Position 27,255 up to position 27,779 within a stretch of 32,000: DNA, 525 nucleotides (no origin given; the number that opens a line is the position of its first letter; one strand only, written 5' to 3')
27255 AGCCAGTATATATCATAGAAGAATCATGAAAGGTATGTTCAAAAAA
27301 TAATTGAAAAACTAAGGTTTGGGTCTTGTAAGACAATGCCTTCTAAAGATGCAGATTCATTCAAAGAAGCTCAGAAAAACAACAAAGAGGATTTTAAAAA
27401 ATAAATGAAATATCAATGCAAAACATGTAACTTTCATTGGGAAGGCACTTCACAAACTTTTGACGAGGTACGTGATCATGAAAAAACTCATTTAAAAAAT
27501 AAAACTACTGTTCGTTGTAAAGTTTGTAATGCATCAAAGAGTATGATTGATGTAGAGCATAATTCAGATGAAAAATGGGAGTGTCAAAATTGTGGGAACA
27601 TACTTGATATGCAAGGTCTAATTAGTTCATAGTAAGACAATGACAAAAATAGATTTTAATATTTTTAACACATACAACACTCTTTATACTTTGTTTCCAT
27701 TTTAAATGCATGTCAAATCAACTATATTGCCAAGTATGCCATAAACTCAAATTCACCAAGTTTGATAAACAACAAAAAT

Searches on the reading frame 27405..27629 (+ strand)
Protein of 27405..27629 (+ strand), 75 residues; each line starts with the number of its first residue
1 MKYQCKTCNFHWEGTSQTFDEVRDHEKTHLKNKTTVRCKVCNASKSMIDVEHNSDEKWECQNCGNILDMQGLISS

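Call 6: search_protein_families(library=pfam, max_evalue=1, proteins=[window:27405-27629:+])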
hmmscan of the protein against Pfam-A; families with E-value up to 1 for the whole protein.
seq(75 aa): 21 families
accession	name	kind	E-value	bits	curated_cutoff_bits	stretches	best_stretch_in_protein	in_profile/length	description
PF13465.12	zf-H2C2_2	-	0.0013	19.4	40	1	22-42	2-21/26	Zinc-finger double domain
PF10058.14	Zn_ribbon_10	-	0.0017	18.5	24.2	1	25-65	13-52/54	ER junction formation factor lunapark, zinc ribbon finger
PF21349.2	RUBY_RBDX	-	0.0019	18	26.5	1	58-67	1-10/30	Rubrerythrin, rubredoxin-like domain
PF23455.1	DUF7129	-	0.0041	17.3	30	1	48-68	2-22/45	Domain of unknown function (DUF7129)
PF02892.21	zf-BED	-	0.035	14.6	20.6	0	55-69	14-28/44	BED zinc finger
PF03604.18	Zn_ribbon_RPAB4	-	0.07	13.3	24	1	26-41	8-23/32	DNA directed RNA polymerase, 7 kDa subunit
PF00301.25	Rubredoxin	-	0.08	13.4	23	0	2-13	1-12/47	Rubredoxin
PF03110.19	SBP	-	0.086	13.6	27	1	32-66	14-48/75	SBP domain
PF07282.18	Cas12f1-like_TNB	-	0.086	13.5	26.3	0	32-68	26-51/60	Cas12f1-like, TNB domain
PF12760.12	Zn_ribbon_IS1595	-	0.093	13.1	25.4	1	35-64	18-44/46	Transposase zinc-ribbon domain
PF18073.7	Zn_ribbon_LapB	-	0.14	12.3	25.7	0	58-65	1-8/28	Rubredoxin metal binding domain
PF13717.11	Zn_ribbon_4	-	0.23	11.8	30.3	0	32-43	22-33/36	zinc-ribbon domain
PF04438.22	zf-HIT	-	0.27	11.4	24.7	0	2-9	13-20/30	HIT zinc finger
PF25206.1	DUF7836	-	0.47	10.8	26.7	0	3-45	8-40/59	Domain of unknown function (DUF7836)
PF06397.17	Desulfoferrod_N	-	0.63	10.2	23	1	54-67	3-16/36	Desulfoferrodoxin, N-terminal domain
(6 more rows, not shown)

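Call 7: search_protein_families(library=ncbifam, max_evalue=1, proteins=[window:27405-27629:+])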
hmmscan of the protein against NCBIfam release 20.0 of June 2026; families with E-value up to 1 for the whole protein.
seq(75 aa): 8 families
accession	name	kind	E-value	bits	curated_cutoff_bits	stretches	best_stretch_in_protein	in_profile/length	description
NF047912.1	ECs_2282_CxxC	subfamily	0.029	14.3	37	1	35-73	2-43/60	ECs_2282 family putative zinc-binding protein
NF045720.1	rubredox_RCKP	subfamily_domain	0.035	13.7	45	0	58-65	4-11/34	RCKP-type rubredoxin-like domain-containing protein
NF041374.1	GDCCVxC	domain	0.17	12.1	40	1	35-68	2-35/58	GDCCVxC domain-containing (seleno)protein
NF003058.0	PRK03976.1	equivalog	0.19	11.7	87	1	27-65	28-62/91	50S ribosomal protein L37ae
NF050000.1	IS1_IS1595_Zn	domain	0.41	11.2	28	0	2-9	21-28/34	IS1/IS1595 family N-terminal zinc-binding domain-containing protein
NF045767.1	RuberyRbr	equivalog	0.57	10.2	200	1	16-68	121-169/194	rubrerythrin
NF048018.1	IS256_N_4Cys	domain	0.8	10.4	27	0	57-64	21-28/31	transposase-like zinc-binding domain-containing protein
TIGR03676.1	aRF1_eRF1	equivalog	0.89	8.3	234.7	1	31-69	316-354/403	peptide chain release factor aRF-1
